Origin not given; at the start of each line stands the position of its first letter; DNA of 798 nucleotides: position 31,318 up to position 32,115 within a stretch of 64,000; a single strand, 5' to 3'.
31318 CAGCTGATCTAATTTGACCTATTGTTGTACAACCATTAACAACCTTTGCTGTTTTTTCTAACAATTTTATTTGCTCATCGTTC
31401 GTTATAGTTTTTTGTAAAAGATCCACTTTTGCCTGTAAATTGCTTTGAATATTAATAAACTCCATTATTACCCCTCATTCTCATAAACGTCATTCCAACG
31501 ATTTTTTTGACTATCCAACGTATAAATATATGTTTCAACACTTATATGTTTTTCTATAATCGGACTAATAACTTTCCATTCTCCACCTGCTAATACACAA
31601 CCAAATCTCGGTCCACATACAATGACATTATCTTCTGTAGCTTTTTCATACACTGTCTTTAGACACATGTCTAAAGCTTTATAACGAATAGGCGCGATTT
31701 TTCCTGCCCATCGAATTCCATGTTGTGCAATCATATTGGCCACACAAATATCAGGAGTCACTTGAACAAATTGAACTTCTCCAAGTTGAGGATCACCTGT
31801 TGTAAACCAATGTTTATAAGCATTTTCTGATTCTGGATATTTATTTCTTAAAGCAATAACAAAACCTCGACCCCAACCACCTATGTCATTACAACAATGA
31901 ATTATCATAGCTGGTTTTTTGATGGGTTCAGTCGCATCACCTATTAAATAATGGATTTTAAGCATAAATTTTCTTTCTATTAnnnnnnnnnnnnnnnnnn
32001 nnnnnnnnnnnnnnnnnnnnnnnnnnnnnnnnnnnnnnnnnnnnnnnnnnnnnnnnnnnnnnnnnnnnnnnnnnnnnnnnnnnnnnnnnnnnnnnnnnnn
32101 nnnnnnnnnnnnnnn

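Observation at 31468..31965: Macro-domain protein in a phage carrying NAD salvage genes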

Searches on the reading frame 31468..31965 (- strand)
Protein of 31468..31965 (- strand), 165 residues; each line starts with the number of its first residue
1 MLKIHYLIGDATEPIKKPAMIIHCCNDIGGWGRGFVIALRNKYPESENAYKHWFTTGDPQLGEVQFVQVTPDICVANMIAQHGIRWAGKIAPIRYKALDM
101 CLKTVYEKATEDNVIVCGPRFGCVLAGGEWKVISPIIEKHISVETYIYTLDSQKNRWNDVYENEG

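Call 3: search_protein_families(library=pfam, proteins=[window:31468-31965:-], max_evalue=10)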
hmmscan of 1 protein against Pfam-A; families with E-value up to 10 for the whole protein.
window:31468-31965:- (165 aa): 0 families

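Call 4: search_protein_families(library=phrogs, proteins=[window:31468-31965:-], max_evalue=1)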
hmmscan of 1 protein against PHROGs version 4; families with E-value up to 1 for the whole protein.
window:31468-31965:- (165 aa): 4 families
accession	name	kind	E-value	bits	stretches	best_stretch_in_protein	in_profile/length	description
phrog_335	-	other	1.7e-18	68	1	1-158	53-215/422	phosphatase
phrog_12741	-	unknown function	0.019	15.4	1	26-51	6-30/43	-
phrog_30914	-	unknown function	0.05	13.6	1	20-143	16-139/371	-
phrog_15329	-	unknown function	0.13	13.6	1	107-140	55-89/104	-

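Call 5: search_protein_families(library=ncbifam, proteins=[window:31468-31965:-], max_evalue=10)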
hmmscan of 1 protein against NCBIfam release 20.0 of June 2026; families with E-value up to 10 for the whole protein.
window:31468-31965:- (165 aa): 1 family
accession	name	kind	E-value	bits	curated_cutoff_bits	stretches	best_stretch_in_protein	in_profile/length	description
NF048014.1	antitoxin_DarG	equivalog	2.9e-05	23.5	250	1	20-152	15-150/338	type II toxin-antitoxin system antitoxin DNA ADP-ribosyl glycohydrolase DarG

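Call 6: search_solved_structures(query=window:31468-31965:-, max_evalue=10, show_alignments=3)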
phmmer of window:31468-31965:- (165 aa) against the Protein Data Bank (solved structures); distinct sequences matched with E-value up to 10: 14.
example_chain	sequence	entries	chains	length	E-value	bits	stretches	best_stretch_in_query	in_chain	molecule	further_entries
5e3b_A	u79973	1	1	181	7.6e-38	133.2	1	2-141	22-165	Macrodomain protein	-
2fg1_A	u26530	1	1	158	9e-35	123.2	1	2-144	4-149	conserved hypothetical protein BT1257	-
2afc_A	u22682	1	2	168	1.1e-34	122.9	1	3-144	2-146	conserved hypothetical protein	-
7enn_K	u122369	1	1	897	1e-09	41.6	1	4-154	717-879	Chromodomain-helicase-DNA-binding protein 1-like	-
7otq_K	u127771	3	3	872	1.5e-09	41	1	4-152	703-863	Chromodomain-helicase-DNA-binding protein 1-like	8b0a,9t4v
7epu_B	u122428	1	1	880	1.9e-09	40.7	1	4-151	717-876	Chromodomain-helicase-DNA-binding protein 1-like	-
6lfu_A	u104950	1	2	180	0.00018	24.5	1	3-52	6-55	ADP-ribose 1''-phosphate phosphatase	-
6lfq_A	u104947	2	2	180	0.00026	24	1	3-52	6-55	ADP-ribose 1''-phosphate phosphatase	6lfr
6lft_A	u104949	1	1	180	0.00026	24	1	3-52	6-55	ADP-ribose 1''-phosphate phosphatase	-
6lfs_A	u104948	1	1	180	0.0065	19.4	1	3-52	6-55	ADP-ribose 1''-phosphate phosphatase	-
5m3i_A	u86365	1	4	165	0.035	17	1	20-78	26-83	RNase III inhibitor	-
5m31_A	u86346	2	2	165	0.77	12.7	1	20-65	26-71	Appr-1-p processing domain protein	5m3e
7omu_AAA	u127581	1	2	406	1.2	12.1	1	96-142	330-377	Macro domain-containing protein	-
7pua_Fg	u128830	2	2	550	1.3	11.9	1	77-113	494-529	Acyl transferase-like protein, putative | Acyl transferase-like protein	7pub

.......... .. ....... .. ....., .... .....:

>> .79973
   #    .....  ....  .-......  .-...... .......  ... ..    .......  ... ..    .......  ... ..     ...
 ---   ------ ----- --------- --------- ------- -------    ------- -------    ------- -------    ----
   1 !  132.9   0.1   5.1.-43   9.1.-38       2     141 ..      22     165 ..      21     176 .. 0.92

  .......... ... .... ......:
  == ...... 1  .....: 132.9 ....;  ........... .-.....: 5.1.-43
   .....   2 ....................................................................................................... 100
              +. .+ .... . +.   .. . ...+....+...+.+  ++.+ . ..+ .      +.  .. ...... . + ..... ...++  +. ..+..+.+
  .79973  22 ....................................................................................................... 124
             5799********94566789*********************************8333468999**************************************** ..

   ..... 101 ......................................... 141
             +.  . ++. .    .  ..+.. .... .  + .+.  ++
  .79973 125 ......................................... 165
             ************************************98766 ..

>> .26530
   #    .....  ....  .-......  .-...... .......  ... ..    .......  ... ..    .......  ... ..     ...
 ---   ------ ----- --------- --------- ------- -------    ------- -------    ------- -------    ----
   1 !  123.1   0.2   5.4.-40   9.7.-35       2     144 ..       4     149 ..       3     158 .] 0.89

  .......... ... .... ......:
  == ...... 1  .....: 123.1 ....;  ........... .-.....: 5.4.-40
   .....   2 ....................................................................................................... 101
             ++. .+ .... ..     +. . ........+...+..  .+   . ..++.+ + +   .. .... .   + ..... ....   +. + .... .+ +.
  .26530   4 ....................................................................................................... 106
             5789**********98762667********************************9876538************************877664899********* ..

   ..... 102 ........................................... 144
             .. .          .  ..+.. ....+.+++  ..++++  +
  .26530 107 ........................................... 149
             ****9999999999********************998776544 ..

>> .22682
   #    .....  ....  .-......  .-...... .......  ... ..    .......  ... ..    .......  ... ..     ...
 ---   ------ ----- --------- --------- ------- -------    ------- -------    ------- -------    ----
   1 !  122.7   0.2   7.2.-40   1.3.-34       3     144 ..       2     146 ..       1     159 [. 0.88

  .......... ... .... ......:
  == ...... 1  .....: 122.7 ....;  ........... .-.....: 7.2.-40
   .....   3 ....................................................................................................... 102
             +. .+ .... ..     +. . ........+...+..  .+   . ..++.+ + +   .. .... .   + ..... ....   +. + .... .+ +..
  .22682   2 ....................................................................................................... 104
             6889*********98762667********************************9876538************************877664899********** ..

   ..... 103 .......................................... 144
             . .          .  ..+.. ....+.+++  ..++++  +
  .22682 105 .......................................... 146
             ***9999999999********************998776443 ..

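Call 8: search_dna_similar(query=window:31468-31965:-, collection=phages, mode=protein, max_rows=40)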
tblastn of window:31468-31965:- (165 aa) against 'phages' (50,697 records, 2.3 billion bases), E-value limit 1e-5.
Records with a match: 131; places in all: 132; records where one place covers at least 80% of the query: 119.
Best place of each record, by identity: <60% 131.
By first word of the organism name: Streptomyces 38; Escherichia 31; Vibrio 11; Klebsiella 10; Salmonella 9; Erwinia 8; Serratia 4; Aeromonas 4; Xanthomonas 3; Geobacillus 2; and 7 more.
By host as written in the record: - 18; Streptomyces griseus ATCC 10137 13; Escherichia coli 9; Streptomyces viridochromogenes DSM40736 8; Streptomyces sanglieri UNT16F27A 5; Klebsiella pneumoniae 5; Streptomyces griseofuscus ATCC 23916 4; Salmonella enterica subsp. enterica serovar Typhimurium 4; and 44 more.
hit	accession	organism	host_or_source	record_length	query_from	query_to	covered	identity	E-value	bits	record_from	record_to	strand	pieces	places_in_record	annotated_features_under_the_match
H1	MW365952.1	Streptomyces phage Belfort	Streptomyces viridochromogenes DSM40736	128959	4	165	98%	39.1%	4e-24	103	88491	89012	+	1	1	165: hypothetical protein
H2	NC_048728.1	Streptomyces phage Comrade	Streptomyces griseus ATCC 10137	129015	4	165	98%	39.1%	4e-24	103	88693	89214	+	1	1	162: hypothetical protein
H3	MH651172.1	Streptomyces phage Comrade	Streptomyces griseus ATCC 10137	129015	4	165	98%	39.1%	4e-24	103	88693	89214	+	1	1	162: hypothetical protein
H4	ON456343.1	Streptomyces phage Stigma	Streptomyces griseus ATCC 10137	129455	4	165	98%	39.1%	6e-24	102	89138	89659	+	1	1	163: hypothetical protein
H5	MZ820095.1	Streptomyces phage Karp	Streptomyces viridochromogenes DSM40736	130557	4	165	98%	38.5%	3e-24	103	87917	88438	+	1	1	159: hypothetical protein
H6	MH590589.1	Streptomyces phage SparkleGoddess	Streptomyces griseus ATCC 10137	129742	4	165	98%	38.5%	3e-23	100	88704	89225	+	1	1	164: hypothetical protein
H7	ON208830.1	Streptomyces phage Emma1919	Streptomyces griseus ATCC 10137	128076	4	150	89%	41.4%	5e-22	97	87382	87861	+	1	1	169: hypothetical protein | 168: hypothetical protein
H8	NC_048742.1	Streptomyces phage Gilson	Streptomyces griseofuscus ATCC 23916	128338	4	150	89%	41.4%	5e-22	97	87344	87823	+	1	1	168: hydrolase | 167: hypothetical protein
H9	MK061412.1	Streptomyces phage Gilson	Streptomyces griseofuscus ATCC 23916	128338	4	150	89%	41.4%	5e-22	97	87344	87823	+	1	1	168: hypothetical protein | 167: hypothetical protein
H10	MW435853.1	Streptomyces phage MeganTheeKilla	Streptomyces viridochromogenes DSM40736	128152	4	150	89%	41.4%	6e-22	97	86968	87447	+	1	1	166: hypothetical protein | 167: hypothetical protein | 165: hypothetical protein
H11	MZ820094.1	Streptomyces phage Jada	Streptomyces viridochromogenes DSM40736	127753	4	150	89%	40.9%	5e-21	94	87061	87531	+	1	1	167: hypothetical protein | 166: hypothetical protein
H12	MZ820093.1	Streptomyces phage Forrest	Streptomyces viridochromogenes DSM40736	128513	4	150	89%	40.9%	6e-21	94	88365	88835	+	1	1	170: hypothetical protein | 169: hypothetical protein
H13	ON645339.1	Streptomyces phage Sham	Streptomyces griseus ATCC 10137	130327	4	150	89%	40.3%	8e-27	110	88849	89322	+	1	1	158: hypothetical protein | 157: hypothetical protein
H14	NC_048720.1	Streptomyces phage Blueeyedbeauty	Streptomyces griseus ATCC 10137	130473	4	157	93%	38.0%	6e-22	97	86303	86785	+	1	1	160: hypothetical protein | 159: hypothetical protein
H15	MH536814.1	Streptomyces phage Blueeyedbeauty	Streptomyces griseus ATCC 10137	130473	4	157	93%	38.0%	6e-22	97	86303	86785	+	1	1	160: hypothetical protein | 159: hypothetical protein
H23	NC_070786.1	Streptomyces phage Muntaha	Streptomyces sanglieri UNT16F27A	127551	4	144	85%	40.9%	3e-23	100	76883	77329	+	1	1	136: hypothetical protein | 135: hypothetical protein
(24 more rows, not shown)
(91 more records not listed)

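Call 18: find_homologous_proteins(query=window:31468-31965:-, max_evalue=0.00001)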
Query window:31468-31965:- (165 aa): 871 proteins with E <= 0.00001 among 875 candidates; the best 120 are listed.
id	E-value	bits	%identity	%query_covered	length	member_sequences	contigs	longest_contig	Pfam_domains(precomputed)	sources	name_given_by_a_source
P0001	2.3e-112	391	100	100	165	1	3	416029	-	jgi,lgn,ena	-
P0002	1.5e-87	310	77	99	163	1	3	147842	-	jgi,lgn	jgi:O-acetyl-ADP-ribose deacetylase (regulator of RNase III)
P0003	3.6e-86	305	80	99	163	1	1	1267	-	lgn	-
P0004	5.4e-79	282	71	98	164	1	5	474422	-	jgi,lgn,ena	jgi:O-acetyl-ADP-ribose deacetylase (regulator of RNase III)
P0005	1.0e-78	281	70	98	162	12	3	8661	-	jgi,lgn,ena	jgi:O-acetyl-ADP-ribose deacetylase (regulator of RNase III)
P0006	3.8e-78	279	69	98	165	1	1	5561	-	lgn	-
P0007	4.5e-78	279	71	99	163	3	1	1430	-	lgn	-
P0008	3.9e-75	269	69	99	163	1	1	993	-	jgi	jgi:O-acetyl-ADP-ribose deacetylase (regulator of RNase III)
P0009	1.5e-73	264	66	98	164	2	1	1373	-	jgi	jgi:O-acetyl-ADP-ribose deacetylase (regulator of RNase III)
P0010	9.9e-73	262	67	99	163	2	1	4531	-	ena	-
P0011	8.0e-72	259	66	98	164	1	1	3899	PF01661.28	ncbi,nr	ncbi:MAG: macro domain-containing protein [Bacteroidetes bacterium]|nr:macro domain-containing prote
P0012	8.6e-71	255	64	99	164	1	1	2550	-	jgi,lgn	jgi:hypothetical protein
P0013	8.7e-70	252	63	98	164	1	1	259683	-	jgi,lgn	jgi:O-acetyl-ADP-ribose deacetylase (regulator of RNase III)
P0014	2.5e-69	250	65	98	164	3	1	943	-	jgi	jgi:O-acetyl-ADP-ribose deacetylase (regulator of RNase III)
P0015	4.6e-69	250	67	96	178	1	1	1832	-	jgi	jgi:O-acetyl-ADP-ribose deacetylase (regulator of RNase III)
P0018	5.9e-66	239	63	99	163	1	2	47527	-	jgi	jgi:O-acetyl-ADP-ribose deacetylase (regulator of RNase III)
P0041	5.9e-56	207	56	97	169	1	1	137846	-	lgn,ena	-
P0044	3.0e-54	201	56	97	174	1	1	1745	PF01661.28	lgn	-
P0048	1.0e-51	193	54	98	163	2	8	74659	-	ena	-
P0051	6.5e-51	190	54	99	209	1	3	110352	-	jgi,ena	jgi:O-acetyl-ADP-ribose deacetylase (regulator of RNase III)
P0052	2.3e-50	189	54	98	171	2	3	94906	-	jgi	-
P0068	9.9e-44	167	47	96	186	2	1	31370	-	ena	-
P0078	1.4e-39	154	48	93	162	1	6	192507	-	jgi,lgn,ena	-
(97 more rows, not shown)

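Call 27: find_encoding_contigs(protein=P0001, flank=3000, max_places=3)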
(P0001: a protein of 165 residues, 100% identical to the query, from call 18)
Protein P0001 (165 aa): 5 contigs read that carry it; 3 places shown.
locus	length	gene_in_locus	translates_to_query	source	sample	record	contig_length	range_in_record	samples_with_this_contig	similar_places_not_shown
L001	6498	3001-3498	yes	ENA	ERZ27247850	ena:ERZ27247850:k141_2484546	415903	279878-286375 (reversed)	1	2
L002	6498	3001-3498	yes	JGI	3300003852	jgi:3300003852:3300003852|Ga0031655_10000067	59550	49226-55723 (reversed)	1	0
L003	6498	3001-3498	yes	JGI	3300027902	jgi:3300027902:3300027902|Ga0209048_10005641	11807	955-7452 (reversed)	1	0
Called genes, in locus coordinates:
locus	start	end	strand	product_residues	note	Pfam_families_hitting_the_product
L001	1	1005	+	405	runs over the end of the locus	-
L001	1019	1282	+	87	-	-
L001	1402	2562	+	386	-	PF09511:RNA_lig_T4_1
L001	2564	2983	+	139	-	-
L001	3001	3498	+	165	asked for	-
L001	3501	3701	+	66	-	-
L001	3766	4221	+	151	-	-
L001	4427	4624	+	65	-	-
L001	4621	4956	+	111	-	-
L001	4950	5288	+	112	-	PF00166:Cpn10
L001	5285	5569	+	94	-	-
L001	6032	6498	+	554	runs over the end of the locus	PF14716:HHH_8, PF00633:HHH (faint), PF14520:HHH_5, PF14792:DNA_pol_B_palm (weak), PF14791:DNA_pol_B_thumb, PF02811:PHP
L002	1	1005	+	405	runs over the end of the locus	-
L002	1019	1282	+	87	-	-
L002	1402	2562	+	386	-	PF09511:RNA_lig_T4_1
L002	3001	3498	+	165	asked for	-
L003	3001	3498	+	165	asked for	-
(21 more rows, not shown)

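Call 28: find_encoding_contigs(protein=P0002, flank=6000, max_places=3)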
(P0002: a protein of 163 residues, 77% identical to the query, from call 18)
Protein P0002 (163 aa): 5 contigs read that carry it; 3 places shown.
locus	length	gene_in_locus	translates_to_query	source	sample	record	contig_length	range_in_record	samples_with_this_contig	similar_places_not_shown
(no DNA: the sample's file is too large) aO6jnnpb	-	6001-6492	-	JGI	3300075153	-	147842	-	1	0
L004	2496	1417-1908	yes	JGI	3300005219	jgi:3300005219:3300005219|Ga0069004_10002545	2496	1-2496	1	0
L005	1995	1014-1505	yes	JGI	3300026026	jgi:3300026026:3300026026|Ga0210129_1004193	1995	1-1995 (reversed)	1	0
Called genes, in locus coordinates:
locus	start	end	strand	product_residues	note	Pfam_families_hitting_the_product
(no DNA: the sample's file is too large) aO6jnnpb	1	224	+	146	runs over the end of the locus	-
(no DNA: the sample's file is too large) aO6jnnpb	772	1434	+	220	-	-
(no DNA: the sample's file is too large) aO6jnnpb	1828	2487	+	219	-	PF14243:R2K_3, PF18299:R2K_2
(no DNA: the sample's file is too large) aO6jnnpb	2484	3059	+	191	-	PF13238:AAA_18 (weak), PF13521:AAA_28, PF20720:nSTAND3 (weak)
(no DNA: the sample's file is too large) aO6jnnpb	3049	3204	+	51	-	-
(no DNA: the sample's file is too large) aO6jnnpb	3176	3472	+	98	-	-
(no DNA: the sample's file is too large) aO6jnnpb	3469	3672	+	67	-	-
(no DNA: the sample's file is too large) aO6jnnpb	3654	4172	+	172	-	-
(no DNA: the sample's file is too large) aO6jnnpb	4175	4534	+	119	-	-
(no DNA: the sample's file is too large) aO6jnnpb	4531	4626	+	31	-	-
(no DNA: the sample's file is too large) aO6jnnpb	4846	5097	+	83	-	-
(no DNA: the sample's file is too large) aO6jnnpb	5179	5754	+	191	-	-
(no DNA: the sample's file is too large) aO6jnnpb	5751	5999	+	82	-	PF01541:GIY-YIG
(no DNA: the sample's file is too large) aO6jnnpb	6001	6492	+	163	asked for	-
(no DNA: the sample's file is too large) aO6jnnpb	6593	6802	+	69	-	-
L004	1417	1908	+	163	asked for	-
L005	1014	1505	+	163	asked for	-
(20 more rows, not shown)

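Call 29: find_encoding_contigs(protein=P0004, flank=6000, max_places=3)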
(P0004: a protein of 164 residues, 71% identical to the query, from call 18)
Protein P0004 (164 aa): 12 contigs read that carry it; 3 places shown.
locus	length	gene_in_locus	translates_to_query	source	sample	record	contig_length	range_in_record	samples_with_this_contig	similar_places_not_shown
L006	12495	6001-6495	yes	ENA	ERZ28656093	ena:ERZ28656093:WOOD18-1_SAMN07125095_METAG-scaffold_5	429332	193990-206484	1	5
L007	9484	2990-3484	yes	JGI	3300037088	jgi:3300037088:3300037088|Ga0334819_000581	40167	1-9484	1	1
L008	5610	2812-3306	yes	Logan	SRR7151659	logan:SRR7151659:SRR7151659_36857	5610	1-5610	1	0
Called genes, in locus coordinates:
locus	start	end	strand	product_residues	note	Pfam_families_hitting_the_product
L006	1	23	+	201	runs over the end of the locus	-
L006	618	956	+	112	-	-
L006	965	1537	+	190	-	PF13521:AAA_28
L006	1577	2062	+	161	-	-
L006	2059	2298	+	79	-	-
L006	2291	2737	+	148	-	-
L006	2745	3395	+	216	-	-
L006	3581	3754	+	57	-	-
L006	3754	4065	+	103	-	-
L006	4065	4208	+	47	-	-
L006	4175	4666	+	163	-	-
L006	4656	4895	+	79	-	-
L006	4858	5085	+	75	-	-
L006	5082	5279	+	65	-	-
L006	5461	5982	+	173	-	-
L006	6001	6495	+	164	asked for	-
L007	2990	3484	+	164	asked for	-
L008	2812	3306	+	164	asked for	-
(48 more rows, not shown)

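Call 30: find_encoding_contigs(protein=P0013, flank=6000, max_places=2)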
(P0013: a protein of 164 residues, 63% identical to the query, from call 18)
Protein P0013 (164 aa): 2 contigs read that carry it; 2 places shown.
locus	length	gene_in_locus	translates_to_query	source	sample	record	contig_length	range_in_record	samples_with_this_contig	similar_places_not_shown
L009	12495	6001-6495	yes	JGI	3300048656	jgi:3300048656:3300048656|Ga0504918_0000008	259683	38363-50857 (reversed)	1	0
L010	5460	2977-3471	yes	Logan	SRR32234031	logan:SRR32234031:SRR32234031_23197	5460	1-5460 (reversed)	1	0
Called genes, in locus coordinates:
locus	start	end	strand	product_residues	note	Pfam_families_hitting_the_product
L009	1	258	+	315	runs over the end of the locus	PF02163:Peptidase_M50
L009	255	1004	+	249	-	-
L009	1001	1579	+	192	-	-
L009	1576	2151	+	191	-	PF00293:NUDIX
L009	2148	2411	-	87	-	PF00550:PP-binding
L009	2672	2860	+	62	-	-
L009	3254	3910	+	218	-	-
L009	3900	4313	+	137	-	-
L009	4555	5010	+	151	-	-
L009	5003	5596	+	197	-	PF13238:AAA_18 (weak), PF13521:AAA_28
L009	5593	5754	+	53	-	-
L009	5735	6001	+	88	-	-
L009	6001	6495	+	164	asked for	-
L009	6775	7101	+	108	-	-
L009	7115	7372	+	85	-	-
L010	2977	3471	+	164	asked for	-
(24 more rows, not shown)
